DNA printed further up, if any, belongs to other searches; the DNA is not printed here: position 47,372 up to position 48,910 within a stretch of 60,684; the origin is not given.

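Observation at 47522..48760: CheW-CheZ fusion protein inside the chemotaxis operon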

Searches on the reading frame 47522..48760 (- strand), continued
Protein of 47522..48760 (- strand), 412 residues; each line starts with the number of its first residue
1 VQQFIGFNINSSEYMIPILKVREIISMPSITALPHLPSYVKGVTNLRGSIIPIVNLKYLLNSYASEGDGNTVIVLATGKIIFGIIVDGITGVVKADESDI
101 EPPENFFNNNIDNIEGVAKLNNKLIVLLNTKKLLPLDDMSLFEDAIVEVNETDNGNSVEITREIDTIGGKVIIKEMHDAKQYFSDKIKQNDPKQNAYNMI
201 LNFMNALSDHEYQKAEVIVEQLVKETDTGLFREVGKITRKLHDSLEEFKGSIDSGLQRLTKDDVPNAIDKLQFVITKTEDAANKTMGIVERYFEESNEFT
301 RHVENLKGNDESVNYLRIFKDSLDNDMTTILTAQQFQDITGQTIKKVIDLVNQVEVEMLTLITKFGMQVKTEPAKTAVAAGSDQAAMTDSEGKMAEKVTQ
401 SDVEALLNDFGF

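Call 26: find_related_loci(query=A1, collection=genome_contigs, flank=8000)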
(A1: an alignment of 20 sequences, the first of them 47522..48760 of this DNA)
Query A1 (412 aa) in genome_contigs; peptide patterns used: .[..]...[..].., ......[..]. (x = any residue, [..] = any of these).
442 stretches matched a pattern; 369 encode a relative of the query (tblastn E <= 1e-3); the best 80 are kept; 80 distinct loci.
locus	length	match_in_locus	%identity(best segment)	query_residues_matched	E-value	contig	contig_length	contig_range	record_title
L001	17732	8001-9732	80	1-412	0e+0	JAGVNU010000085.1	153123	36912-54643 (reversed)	MAG: Thermodesulfovibrionia bacterium isolate DeMMO3_26 c_000000013893, whole genome shotgun sequence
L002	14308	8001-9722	80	3-412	0e+0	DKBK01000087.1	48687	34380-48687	MAG TPA_asm: Nitrospiraceae bacterium UBA6902 UBA6902_contig_13518, whole genome shotgun sequence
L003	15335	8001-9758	75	1-412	0e+0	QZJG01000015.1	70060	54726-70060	MAG: Nitrospiraceae bacterium isolate SURF_45 Ga0104751_1000442, whole genome shotgun sequence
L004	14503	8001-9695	71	1-412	0e+0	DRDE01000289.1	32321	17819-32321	MAG TPA_asm: Nitrospirae bacterium isolate HyVt-268 HyVt-268_k295_672526, whole genome shotgun sequence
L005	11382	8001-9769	69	1-412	0e+0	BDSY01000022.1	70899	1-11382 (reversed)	Bacterium BMS3Abin06 DNA, contig: NODE_7, whole genome shotgun sequence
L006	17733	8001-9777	69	1-412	0e+0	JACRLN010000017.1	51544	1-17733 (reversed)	MAG: Nitrospirae bacterium isolate NC_groundwater_1882_Pr3_B-0.1um_42_111 SR2-18-B1_coassembly_116120, whole genome shot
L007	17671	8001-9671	67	1-412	0e+0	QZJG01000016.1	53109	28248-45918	MAG: Nitrospiraceae bacterium isolate SURF_45 Ga0104751_1000819, whole genome shotgun sequence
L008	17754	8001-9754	66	1-412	0e+0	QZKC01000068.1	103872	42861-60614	MAG: Nitrospiraceae bacterium isolate SURF_23 Ga0104751_1000139, whole genome shotgun sequence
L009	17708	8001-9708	67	1-412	0e+0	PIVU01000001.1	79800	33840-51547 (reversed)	MAG: Nitrospirae bacterium isolate Glo_13 GloG15_CONTIG217, whole genome shotgun sequence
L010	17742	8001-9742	67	1-412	0e+0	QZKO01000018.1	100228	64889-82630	MAG: Nitrospiraceae bacterium isolate SURF_11 Ga0104751_1000149, whole genome shotgun sequence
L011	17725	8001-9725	63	1-412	0e+0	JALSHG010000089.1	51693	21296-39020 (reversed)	MAG: Thermodesulfovibrio sp. isolate 354-166_metabat1_scaf2bin.078 354-166_scaffold_515_c1, whole genome shotgun sequenc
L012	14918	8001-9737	64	1-412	0e+0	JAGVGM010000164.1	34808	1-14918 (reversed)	MAG: Thermodesulfovibrionia bacterium isolate DeMMO2_3 c_000000057218, whole genome shotgun sequence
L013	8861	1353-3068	64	1-412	1e-180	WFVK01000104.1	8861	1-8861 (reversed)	MAG: Nitrospirae bacterium isolate S140_38 k151_238894, whole genome shotgun sequence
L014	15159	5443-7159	65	1-412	2e-180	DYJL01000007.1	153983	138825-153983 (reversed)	MAG TPA_asm: Nitrospira japonica isolate FI88_42_154 Afr_mines_FI88_68_length_153983_cov_66_429844, whole genome shotgun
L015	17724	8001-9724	64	1-412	2e-180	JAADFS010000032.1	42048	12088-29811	MAG: Deferribacteres bacterium isolate M_MaxBin.054 contig-127_1438, whole genome shotgun sequence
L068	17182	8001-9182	47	1-412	2e-121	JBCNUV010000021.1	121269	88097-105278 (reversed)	MAG: Thermodesulfovibrio sp. isolate DT_Bin_13 contig21, whole genome shotgun sequence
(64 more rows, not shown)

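Call 30: search_protein_representatives(protein=window:47522-48760:-)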
Query: 412 residues. Proteins with E-value up to 0.001 (for the whole library): 24555; up to 1e-10: 6350; up to 1e-30: 248. The best 150 are listed.
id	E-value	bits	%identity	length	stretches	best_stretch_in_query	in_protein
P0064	2.9e-169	579.6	65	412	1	1-412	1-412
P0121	4.8e-119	414.4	50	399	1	3-412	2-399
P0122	1.1e-113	396.8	59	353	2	224-412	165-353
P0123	1.4e-113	396.4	46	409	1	2-412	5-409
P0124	2.3e-103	362.8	70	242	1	172-412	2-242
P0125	1.2e-86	307.8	46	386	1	1-412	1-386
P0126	8.1e-83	295.2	42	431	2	175-412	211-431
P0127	1.3e-77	278.0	40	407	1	2-411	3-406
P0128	1.8e-66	241.3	51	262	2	199-380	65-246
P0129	1.2e-65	238.7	38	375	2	198-382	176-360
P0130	5.6e-65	236.5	35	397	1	3-396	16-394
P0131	1.6e-61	225.1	35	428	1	3-412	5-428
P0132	2.5e-61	224.4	36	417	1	2-375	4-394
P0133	2.0e-57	211.6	35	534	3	3-142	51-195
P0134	2.0e-56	208.3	38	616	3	2-139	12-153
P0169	6.7e-47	177.0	33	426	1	3-411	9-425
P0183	1.2e-44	169.5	35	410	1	2-412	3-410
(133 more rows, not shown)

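Call 31: predict_structure(alignment_id=A1)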
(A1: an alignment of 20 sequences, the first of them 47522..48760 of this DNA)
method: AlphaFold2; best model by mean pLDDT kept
length: 412 residues; sequences in the alignment: 20
mean_pLDDT: 58.8   pTM: 0.34
mean pLDDT of the five models: 58.8, 53.6, 49.5, 41.7, 38.3
residues with pLDDT >= 90: 0; 70-90: 120; 50-70: 162; < 50: 130
segments of 3 or more residues with pLDDT < 50: 63-66, 136-146, 165-171, 227-271, 334-344, 357-398
pLDDT, mean of each block of 10 residues (from residue 1): 82 83 73 58 60 71 54 72 81 80 60 76 79 56 47 65 46 63 62 64 65 67 53 38 39 34 41 55 63 74 75 75 69 47 47 47 38 29 26 42 59 39
secondary structure, 60 per line:
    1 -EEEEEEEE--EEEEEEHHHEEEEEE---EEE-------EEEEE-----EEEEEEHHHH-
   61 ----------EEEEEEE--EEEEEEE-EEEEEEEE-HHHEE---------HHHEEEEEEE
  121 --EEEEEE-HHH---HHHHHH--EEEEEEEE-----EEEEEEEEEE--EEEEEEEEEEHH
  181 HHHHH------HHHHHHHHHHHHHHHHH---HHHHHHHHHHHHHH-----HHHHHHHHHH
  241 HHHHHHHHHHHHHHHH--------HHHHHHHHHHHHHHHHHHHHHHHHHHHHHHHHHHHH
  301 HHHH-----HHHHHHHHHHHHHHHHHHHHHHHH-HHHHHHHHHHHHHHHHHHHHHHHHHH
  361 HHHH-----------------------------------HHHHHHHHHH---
elements in order: E2-9 E12-17 E21-26 E30-32 E40-44 E50-55 H56-59 E71-77 E80-86 E88-95 E114-120 E123-128 H136-141 E144-151 E157-166 E169-178 H179-185 H192-208 H212-225 H231-256 H265-304 H310-333 H335-364 H400-409

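Call 32: search_protein_families(library=pfam, proteins=[P0121, P0123, P0125, P0126, P0127, P0130, P0131, P0132, P0169, P0183], max_evalue=0.001)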
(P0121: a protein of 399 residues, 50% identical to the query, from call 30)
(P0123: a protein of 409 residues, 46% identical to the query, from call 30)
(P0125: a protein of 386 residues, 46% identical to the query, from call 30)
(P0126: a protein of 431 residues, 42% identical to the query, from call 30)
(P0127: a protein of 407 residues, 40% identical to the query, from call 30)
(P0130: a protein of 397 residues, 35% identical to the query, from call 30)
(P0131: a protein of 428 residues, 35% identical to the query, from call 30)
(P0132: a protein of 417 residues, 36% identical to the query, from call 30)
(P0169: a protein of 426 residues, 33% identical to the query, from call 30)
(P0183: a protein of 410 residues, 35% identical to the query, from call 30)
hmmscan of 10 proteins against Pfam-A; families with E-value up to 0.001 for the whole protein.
P0121 (399 aa): 2 families
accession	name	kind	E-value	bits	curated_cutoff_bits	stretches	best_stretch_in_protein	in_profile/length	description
PF04344.18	CheZ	-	1.9e-35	123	30.7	2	317-399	110-203/203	Chemotaxis phosphatase, CheZ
PF01584.24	CheW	-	6.1e-32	110.6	23.5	1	3-132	2-134/138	CheW-like domain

P0123 (409 aa): 2 families
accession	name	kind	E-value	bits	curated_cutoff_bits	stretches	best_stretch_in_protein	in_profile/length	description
PF01584.24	CheW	-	1.5e-36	125.5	23.5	1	6-136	1-133/138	CheW-like domain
PF04344.18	CheZ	-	7.7e-32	111.3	30.7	2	316-409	105-203/203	Chemotaxis phosphatase, CheZ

P0125 (386 aa): 2 families
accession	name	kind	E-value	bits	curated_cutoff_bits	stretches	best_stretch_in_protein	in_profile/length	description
PF01584.24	CheW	-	4.7e-33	114.2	23.5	1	3-134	1-134/138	CheW-like domain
PF04344.18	CheZ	-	3.9e-32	112.2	30.7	2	308-386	110-203/203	Chemotaxis phosphatase, CheZ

P0126 (431 aa): 2 families
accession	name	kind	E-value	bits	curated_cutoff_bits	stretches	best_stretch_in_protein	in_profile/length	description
PF01584.24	CheW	-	2.2e-38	131.5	23.5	1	3-138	1-137/138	CheW-like domain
PF04344.18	CheZ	-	8.4e-35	120.9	30.7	2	351-431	106-203/203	Chemotaxis phosphatase, CheZ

P0127 (407 aa): 2 families
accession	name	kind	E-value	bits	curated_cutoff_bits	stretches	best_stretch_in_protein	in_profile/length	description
PF04344.18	CheZ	-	5.4e-33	115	30.7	2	231-312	2-80/203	Chemotaxis phosphatase, CheZ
PF01584.24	CheW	-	2.4e-28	98.9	23.5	1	4-135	1-134/138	CheW-like domain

P0130 (397 aa): 2 families
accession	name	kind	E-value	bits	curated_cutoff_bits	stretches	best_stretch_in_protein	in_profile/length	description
PF04344.18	CheZ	-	1.1e-28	101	30.7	2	228-306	2-77/203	Chemotaxis phosphatase, CheZ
PF01584.24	CheW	-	3.9e-28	98.2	23.5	1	17-148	2-134/138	CheW-like domain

P0131 (428 aa): 2 families
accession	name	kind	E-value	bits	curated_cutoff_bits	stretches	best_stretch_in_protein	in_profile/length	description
PF04344.18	CheZ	-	5.9e-43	147.5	30.7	1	235-428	2-203/203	Chemotaxis phosphatase, CheZ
PF01584.24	CheW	-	2.3e-37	128.1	23.5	1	7-141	3-135/138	CheW-like domain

P0132 (417 aa): 2 families
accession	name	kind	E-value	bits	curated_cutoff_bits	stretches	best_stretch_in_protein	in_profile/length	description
PF04344.18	CheZ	-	2.8e-35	122.5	30.7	1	238-417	2-203/203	Chemotaxis phosphatase, CheZ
PF01584.24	CheW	-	1.7e-33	115.6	23.5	1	6-143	2-134/138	CheW-like domain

P0169 (426 aa): 2 families
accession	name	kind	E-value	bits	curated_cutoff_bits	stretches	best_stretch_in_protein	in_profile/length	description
PF04344.18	CheZ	-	1.3e-37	130.1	30.7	1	238-426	2-203/203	Chemotaxis phosphatase, CheZ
PF01584.24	CheW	-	7e-32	110.4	23.5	1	9-143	1-137/138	CheW-like domain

P0183 (410 aa): 2 families
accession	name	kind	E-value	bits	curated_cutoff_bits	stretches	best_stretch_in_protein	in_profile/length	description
PF04344.18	CheZ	-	1.2e-41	143.2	30.7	1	213-410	2-203/203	Chemotaxis phosphatase, CheZ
PF01584.24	CheW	-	6.6e-36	123.4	23.5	1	4-137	1-135/138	CheW-like domain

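Call 33: list_cluster_members(proteins=[P0121, P0123, P0125, P0126, P0127, P0130, P0131, P0132, P0169, P0183])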
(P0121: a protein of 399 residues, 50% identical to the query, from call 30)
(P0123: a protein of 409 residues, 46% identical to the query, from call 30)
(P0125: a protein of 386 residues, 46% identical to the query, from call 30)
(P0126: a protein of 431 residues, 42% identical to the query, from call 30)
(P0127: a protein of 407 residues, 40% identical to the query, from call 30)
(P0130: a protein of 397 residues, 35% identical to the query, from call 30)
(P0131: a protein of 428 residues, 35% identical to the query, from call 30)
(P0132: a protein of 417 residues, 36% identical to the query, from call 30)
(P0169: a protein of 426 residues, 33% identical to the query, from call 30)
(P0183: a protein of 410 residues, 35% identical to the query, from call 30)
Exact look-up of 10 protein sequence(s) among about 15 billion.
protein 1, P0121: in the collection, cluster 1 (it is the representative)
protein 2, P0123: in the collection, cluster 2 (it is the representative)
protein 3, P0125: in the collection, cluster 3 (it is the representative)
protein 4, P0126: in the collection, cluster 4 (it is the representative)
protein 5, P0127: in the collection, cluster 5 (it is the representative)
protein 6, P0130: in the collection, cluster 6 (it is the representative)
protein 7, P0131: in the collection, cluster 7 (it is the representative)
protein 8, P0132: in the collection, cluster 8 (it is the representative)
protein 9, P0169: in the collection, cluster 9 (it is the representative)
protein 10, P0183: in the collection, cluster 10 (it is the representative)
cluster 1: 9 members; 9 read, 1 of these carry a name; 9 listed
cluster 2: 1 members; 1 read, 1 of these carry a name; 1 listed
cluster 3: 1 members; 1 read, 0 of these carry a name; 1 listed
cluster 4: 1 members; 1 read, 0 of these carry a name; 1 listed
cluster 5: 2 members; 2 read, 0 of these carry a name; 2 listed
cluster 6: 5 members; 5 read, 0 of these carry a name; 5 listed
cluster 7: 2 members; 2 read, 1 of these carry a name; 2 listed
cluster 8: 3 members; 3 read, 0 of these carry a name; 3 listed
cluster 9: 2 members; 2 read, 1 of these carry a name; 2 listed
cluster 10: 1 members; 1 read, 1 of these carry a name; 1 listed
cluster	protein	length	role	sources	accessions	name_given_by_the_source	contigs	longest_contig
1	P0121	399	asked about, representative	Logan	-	-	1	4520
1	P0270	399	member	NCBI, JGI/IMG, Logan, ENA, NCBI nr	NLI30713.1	MAG: hypothetical protein GX423_11655 [Nitrospiraceae bacterium] | chemotaxis protein CheZ | hypothetical protein [Nitrospiraceae bacterium]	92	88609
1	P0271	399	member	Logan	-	-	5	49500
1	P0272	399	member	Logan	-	-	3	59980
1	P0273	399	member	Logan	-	-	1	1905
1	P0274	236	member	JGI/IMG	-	-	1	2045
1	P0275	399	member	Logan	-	-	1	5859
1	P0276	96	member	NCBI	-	-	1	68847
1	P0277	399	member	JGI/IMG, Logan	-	-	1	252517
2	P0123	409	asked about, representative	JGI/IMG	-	chemotaxis protein CheZ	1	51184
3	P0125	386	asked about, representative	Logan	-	-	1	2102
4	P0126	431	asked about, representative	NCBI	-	-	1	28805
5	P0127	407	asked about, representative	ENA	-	-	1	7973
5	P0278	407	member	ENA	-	-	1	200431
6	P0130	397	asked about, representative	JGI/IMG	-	-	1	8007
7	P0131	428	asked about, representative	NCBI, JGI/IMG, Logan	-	-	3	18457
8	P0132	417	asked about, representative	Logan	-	-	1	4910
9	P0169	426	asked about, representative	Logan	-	-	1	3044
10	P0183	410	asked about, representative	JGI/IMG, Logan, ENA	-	chemotaxis protein CheZ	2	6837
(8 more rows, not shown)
